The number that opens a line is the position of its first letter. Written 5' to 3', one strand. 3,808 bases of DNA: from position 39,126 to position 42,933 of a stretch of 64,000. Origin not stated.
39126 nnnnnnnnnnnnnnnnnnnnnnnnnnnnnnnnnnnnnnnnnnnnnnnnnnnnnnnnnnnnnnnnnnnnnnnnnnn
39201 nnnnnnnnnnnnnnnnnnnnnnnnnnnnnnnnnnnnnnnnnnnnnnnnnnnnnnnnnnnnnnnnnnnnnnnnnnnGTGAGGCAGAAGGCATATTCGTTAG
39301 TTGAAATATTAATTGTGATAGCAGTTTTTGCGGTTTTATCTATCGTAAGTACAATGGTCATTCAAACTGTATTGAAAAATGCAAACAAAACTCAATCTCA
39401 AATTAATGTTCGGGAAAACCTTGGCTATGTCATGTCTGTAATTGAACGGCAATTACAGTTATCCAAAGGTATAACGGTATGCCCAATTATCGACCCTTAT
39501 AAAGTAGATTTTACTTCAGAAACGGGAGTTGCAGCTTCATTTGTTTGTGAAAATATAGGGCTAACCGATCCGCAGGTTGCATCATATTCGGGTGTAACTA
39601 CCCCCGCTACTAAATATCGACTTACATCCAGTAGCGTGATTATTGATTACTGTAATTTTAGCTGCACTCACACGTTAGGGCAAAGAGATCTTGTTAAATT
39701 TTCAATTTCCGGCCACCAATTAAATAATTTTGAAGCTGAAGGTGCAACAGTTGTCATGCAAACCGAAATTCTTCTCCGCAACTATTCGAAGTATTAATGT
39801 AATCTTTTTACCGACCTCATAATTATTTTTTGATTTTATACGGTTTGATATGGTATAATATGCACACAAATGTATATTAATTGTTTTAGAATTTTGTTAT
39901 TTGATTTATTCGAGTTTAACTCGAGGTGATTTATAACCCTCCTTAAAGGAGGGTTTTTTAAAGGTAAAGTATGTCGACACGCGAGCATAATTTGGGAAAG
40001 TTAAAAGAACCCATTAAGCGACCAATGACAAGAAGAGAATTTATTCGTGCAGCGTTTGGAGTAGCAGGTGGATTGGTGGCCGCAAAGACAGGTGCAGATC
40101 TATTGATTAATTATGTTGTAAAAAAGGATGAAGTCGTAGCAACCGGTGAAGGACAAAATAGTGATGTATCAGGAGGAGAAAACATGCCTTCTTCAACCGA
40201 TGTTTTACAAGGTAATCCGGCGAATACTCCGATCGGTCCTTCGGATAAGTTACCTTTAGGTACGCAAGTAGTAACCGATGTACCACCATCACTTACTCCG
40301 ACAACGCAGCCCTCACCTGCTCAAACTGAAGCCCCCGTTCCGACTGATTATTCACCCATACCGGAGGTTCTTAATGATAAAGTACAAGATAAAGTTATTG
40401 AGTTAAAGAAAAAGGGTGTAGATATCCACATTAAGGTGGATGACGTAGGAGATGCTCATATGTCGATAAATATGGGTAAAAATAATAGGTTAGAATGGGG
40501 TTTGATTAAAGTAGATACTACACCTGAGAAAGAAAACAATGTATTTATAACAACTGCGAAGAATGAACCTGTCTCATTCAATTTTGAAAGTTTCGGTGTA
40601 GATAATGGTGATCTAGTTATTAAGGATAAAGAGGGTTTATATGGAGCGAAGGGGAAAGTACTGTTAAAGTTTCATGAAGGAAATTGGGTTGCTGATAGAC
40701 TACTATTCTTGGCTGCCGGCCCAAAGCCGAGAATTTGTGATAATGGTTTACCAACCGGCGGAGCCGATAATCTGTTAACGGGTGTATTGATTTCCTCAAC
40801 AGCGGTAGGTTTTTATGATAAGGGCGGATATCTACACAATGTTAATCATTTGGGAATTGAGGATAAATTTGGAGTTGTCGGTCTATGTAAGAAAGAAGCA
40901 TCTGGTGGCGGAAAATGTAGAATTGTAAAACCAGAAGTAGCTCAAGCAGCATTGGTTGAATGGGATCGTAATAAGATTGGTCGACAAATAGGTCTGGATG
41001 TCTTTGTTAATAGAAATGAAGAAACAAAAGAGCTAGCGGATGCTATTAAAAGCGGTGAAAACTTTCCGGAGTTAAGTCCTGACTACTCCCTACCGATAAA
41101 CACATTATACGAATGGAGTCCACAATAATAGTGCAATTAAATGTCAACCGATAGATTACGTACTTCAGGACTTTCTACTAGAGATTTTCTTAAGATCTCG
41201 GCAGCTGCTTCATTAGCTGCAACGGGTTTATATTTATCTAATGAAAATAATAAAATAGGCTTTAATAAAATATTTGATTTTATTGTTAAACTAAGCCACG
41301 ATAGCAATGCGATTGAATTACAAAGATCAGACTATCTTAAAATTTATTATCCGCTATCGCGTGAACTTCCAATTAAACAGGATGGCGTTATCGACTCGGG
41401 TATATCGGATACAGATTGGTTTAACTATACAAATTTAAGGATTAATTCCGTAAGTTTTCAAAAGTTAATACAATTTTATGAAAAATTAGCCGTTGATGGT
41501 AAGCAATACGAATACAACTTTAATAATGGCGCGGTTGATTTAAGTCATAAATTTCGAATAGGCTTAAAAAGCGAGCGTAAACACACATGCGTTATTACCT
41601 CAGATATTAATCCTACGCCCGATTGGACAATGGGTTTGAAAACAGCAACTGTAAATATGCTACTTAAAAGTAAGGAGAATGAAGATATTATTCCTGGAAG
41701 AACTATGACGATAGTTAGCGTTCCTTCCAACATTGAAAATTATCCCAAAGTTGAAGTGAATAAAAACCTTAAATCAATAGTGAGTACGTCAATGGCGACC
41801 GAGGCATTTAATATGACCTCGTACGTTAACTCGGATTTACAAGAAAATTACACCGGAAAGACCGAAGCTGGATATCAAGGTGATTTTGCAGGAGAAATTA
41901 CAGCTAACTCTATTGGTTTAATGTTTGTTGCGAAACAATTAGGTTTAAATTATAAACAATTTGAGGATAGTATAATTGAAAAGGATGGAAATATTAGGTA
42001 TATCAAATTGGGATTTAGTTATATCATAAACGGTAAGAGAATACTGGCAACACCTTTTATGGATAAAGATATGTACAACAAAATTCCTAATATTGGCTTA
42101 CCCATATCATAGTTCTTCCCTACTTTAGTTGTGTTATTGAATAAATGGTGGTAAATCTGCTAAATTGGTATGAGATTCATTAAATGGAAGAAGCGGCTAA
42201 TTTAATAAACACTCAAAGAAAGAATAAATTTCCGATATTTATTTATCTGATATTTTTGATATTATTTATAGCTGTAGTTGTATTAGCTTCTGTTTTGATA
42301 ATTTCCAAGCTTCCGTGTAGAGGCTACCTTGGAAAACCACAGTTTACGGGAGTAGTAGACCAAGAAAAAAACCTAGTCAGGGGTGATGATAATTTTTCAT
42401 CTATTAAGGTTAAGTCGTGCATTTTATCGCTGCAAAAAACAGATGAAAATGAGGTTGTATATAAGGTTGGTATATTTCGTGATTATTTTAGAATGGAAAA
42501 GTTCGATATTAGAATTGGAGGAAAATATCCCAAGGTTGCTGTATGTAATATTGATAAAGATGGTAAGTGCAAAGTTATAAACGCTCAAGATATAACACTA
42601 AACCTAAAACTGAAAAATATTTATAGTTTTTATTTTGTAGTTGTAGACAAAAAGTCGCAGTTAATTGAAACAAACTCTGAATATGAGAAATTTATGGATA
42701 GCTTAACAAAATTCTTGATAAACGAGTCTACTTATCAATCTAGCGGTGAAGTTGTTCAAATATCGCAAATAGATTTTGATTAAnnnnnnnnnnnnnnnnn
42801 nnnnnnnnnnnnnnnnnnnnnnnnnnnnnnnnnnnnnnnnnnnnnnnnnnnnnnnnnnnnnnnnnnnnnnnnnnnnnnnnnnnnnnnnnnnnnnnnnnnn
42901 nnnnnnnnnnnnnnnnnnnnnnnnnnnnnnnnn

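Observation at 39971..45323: Block of four secreted/membrane hypotheticals, including an 846-aa Cys-rich protein, inserted in the minor-pilin operon at the PilY1 position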

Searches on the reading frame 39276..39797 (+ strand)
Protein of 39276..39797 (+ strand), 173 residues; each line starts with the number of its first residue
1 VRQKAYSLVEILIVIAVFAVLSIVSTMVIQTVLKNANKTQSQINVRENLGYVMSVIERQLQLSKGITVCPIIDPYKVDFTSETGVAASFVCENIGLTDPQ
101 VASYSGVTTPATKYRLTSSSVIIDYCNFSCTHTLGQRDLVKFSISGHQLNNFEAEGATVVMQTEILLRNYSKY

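Call 3: search_protein_families(library=pfam, proteins=[window:39276-39797:+], max_evalue=1)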
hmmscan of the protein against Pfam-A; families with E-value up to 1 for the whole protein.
window:39276-39797:+ (173 aa): 1 family
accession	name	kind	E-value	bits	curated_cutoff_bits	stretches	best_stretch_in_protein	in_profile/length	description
PF07963.17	N_methyl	-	1.1e-05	25.2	21.2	1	1-24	2-25/27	Prokaryotic N-terminal methylation motif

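Call 4: search_protein_families(library=ncbifam, proteins=[window:39276-39797:+], max_evalue=1)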
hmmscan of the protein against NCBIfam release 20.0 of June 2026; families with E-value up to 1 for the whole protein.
window:39276-39797:+ (173 aa): 12 families
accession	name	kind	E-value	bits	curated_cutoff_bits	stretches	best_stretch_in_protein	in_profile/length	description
TIGR01711.1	gspJ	equivalog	3.8e-06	26.9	64.85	1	6-61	3-58/192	type II secretion system minor pseudopilin GspJ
TIGR02532.1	IV_pilin_GFxxxE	domain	0.0002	21.1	16.3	1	3-23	1-21/24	prepilin-type N-terminal cleavage/methylation domain-containing protein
NF041013.1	T4P_ComGE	equivalog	0.00048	20.2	49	1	3-54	3-54/83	competence type IV pilus minor pilin ComGE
NF047827.1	T3SSXpsH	equivalog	0.00086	19.1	160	1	6-74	3-66/145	type II secretion system protein XpsH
NF007862.0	PRK10574.1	equivalog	0.00089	19.4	138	1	1-40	2-41/145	prepilin peptidase-dependent pilin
TIGR02596.1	TIGR02596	subfamily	0.001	19.2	70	1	7-48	2-43/196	Verru_Chthon cassette protein D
NF041002.1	pilin_ComGF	equivalog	0.0051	17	80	1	3-42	1-40/139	competence type IV pilus minor pilin ComGF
TIGR02599.1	TIGR02599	subfamily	0.0056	16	256.5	1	5-60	1-56/361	Verru_Chthon cassette protein C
NF040982.1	ComGD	equivalog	0.0082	16.6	70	1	3-46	1-44/139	competence type IV pilus minor pilin ComGD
NF007848.0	PRK10557.1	equivalog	0.0091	15.3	120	1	2-61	9-68/192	prepilin peptidase-dependent protein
NF007800.0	PRK10506.1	equivalog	0.078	12.8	158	1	2-50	7-55/163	prepilin peptidase-dependent protein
NF040999.1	pilin_ComGC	equivalog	0.31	11.2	75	1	3-62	1-52/84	competence type IV pilus major pilin ComGC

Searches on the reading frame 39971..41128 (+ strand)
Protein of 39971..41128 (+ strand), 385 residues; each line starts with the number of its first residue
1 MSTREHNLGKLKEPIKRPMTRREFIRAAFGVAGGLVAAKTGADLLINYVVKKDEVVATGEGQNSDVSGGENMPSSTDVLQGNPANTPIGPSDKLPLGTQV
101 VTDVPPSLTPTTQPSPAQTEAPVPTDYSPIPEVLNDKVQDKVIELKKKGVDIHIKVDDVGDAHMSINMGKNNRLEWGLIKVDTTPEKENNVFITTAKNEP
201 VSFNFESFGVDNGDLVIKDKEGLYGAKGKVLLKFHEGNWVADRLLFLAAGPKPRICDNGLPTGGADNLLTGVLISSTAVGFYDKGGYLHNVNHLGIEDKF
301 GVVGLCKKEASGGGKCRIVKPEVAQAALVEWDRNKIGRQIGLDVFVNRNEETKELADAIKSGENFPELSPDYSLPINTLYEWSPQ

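Call 3: search_protein_families(library=pfam, proteins=[window:39971-41128:+], max_evalue=1)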
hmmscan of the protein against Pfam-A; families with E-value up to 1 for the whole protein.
window:39971-41128:+ (385 aa): 0 families

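Call 4: search_protein_families(library=ncbifam, proteins=[window:39971-41128:+], max_evalue=1)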
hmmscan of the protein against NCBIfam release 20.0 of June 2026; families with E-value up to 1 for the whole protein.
window:39971-41128:+ (385 aa): 1 family
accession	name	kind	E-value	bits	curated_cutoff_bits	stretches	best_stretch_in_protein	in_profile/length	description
TIGR01409.1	TAT_signal_seq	domain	0.17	12.3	16.7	1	20-38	2-19/29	twin-arginine translocation signal domain-containing protein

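Call 22: search_solved_structures(query=window:39971-41128:+, max_evalue=1)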
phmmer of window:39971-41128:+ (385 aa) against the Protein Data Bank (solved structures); distinct sequences matched with E-value up to 1: 2.
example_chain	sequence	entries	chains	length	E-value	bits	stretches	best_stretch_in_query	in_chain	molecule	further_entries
6sy0_A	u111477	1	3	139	0.061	15.6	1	318-381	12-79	Transcription factor with AP2 domain(S)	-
6wye_A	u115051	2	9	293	0.77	12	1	67-115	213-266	Serine acetyltransferase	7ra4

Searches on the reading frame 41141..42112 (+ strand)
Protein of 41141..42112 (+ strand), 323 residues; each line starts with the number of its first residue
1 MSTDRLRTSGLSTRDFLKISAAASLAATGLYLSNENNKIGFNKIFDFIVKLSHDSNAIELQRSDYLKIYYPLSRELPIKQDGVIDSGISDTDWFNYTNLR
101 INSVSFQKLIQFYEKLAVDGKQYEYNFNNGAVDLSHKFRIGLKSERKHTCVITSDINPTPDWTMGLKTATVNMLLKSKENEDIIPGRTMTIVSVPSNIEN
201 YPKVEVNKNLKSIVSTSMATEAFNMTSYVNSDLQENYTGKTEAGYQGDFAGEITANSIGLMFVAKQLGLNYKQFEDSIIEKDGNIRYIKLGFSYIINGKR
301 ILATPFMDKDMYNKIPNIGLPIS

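Call 3: search_protein_families(library=pfam, proteins=[window:41141-42112:+], max_evalue=1)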
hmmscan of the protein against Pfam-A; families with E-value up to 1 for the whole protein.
window:41141-42112:+ (323 aa): 1 family
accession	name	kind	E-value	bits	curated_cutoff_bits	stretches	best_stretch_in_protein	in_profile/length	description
PF10518.14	TAT_signal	-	0.02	15.3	22.7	1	14-28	5-19/21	TAT (twin-arginine translocation) pathway signal sequence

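Call 4: search_protein_families(library=ncbifam, proteins=[window:41141-42112:+], max_evalue=1)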
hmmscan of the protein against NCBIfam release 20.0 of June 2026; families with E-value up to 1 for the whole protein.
window:41141-42112:+ (323 aa): 1 family
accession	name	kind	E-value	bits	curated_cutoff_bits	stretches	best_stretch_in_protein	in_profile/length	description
NF050180.1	SDE5640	equivalog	0.07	13.6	100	1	28-62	19-52/71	SEC-dependent effector SDE5640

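Call 23: search_solved_structures(query=window:41141-42112:+, max_evalue=1)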
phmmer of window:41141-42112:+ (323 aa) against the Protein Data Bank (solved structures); distinct sequences matched with E-value up to 1: 2.
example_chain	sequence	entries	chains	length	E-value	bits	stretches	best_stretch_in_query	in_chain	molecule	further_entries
3t34_A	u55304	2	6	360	0.27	13.8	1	151-227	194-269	Dynamin-related protein 1A, LINKER, Dynamin-related protein 1A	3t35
3kd7_A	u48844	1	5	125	0.63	12.5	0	82-116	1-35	CTPR390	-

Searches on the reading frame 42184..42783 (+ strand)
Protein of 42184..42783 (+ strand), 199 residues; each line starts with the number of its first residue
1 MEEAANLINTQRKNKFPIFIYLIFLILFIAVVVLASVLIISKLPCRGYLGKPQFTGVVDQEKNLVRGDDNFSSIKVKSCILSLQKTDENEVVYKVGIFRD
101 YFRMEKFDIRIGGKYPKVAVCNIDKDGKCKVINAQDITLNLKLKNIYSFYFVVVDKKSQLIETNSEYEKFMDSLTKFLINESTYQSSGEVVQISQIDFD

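Call 3: search_protein_families(library=pfam, proteins=[window:42184-42783:+], max_evalue=1)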
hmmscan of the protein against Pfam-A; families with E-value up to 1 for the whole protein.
window:42184-42783:+ (199 aa): 1 family
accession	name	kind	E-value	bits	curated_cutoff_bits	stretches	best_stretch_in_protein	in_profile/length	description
PF11280.13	DUF3081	-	0.02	15.1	25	1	121-175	31-75/77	Protein of unknown function (DUF3081)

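Call 4: search_protein_families(library=ncbifam, proteins=[window:42184-42783:+], max_evalue=1)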
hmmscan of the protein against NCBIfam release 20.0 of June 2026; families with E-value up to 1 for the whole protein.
window:42184-42783:+ (199 aa): 0 families

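Call 65: find_homologous_proteins(query=A4, max_evalue=0.001)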
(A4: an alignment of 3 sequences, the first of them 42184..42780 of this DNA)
Query A4 (3 sequences) (199 aa, profile of the alignment): 4 proteins with E <= 0.001 among 3228 candidates.
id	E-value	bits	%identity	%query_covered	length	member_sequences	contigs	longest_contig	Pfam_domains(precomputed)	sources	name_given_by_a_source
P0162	5.9e-102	358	29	99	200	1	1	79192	-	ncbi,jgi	-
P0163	1.9e-101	356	28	94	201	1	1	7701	-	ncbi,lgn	ncbi:MAG: hypothetical protein ACOYT7_02125 [Patescibacteria group bacterium]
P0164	7.0e-79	282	25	77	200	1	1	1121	-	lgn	-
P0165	1.8e-77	278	99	89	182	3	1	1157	-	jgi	-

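Call 72: predict_structure(alignment_id=A5)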
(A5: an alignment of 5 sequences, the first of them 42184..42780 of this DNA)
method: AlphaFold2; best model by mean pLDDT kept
length: 199 residues; sequences in the alignment: 5
mean_pLDDT: 60.7   pTM: 0.51
mean pLDDT of the five models: 60.7, 56.2, 52.7, 47.3, 38.9
residues with pLDDT >= 90: 0; 70-90: 44; 50-70: 121; < 50: 34
segments of 3 or more residues with pLDDT < 50: 5-13, 48-50, 63-66, 68-70, 125-129
pLDDT, mean of each block of 10 residues (from residue 1): 47 59 83 63 52 56 47 67 74 70 66 55 51 63 70 57 58 66 53 54
secondary structure, 60 per line:
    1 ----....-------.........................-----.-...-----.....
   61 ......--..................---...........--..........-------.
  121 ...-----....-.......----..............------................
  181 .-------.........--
elements in order: H5-8 H16-40 E56-66 E69-86 E90-100 E103-112 E120-123 E129-132 H134-140 E145-155 H165-181 E189-197

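Call 74: fold_search(model_id=the predicted structure, library=pdb)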
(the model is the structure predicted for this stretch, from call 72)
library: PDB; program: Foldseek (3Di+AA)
matches with E <= 10: 751; with E <= 0.001: 0
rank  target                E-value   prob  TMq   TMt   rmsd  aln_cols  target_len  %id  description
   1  9dei_G                1.5e-01  0.41  0.25  0.30  19.0       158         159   13  Trypanosoma brucei mitochondrial RNA-editing catalytic complex 1, U-deletion (RECC1) (released 2026-01-21)
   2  6kbf_B                3.0e-01  0.25  0.26  0.12  12.3       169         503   11  Crystal structure of plasmodium lysyl-tRNA synthetase in complex with a cladosporin derivative 3 (released 2020-04-08)
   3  8wv3_D                3.0e-01  0.15  0.15  0.18  17.3       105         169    8  NUDIX hydrolase from Bacillus methanolicus (released 2024-10-30)
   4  9jax_E                3.0e-01  0.15  0.14  0.16  17.2       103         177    9  Crystal structure of NUDIX hydrolase from Bacillus methanolicus (released 2025-09-03)
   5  7f6w                  3.4e-01  0.66  0.28  0.12   6.6       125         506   13  Crystal structure of Saccharomyces cerevisiae lysyl-tRNA Synthetase (released 2022-02-16)
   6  6kcn_B                3.4e-01  0.47  0.26  0.12   7.7       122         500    9  Crystal structure of plasmodium lysyl-tRNA synthetase in complex with a cladosporin derivative 4 (released 2020-04-08)
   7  7ea9_B                3.4e-01  0.35  0.25  0.11  10.8       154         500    9  Crystal Structure of human lysyl-tRNA synthetase Y145H mutant (released 2021-03-31)
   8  6agt_C                3.4e-01  0.25  0.26  0.11  15.4       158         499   11  Crystal structure of PfKRS complexed with chromone inhibitor (released 2019-03-13)
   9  6ka6_A                3.6e-01  0.23  0.26  0.13  12.2       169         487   11  Crystal structure of plasmodium lysyl-tRNA synthetase in complex with a cladosporin derivative 1 (released 2020-04-08)
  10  8zr8_B                3.6e-01  0.14  0.15  0.17  19.6       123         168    7  The Crystal Structure of Nudix Hydrolase from Bacillus methanolicus C1 (released 2025-06-04)
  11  3bju_B                3.8e-01  0.47  0.24  0.10   9.9       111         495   11  Crystal Structure of tetrameric form of human lysyl-tRNA synthetase (released 2008-02-05)
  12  8ylw_D                3.8e-01  0.44  0.26  0.12   7.9       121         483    8  Crystal Structure of Lysyl-tRNA Synthetase from Plasmodium falciparum complexed with Lys-AMS (released 2025-09-10)
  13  8wv3_C                3.8e-01  0.11  0.15  0.18  21.1       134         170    9  NUDIX hydrolase from Bacillus methanolicus (released 2024-10-30)
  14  8wv3_E                3.8e-01  0.10  0.16  0.17  18.4       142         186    8  NUDIX hydrolase from Bacillus methanolicus (released 2024-10-30)
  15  3rmh_A                4.0e-01  0.23  0.23  0.33  11.6       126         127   10  Crystal Structure of yeast telomere protein Cdc13 OB4 (released 2011-11-09)
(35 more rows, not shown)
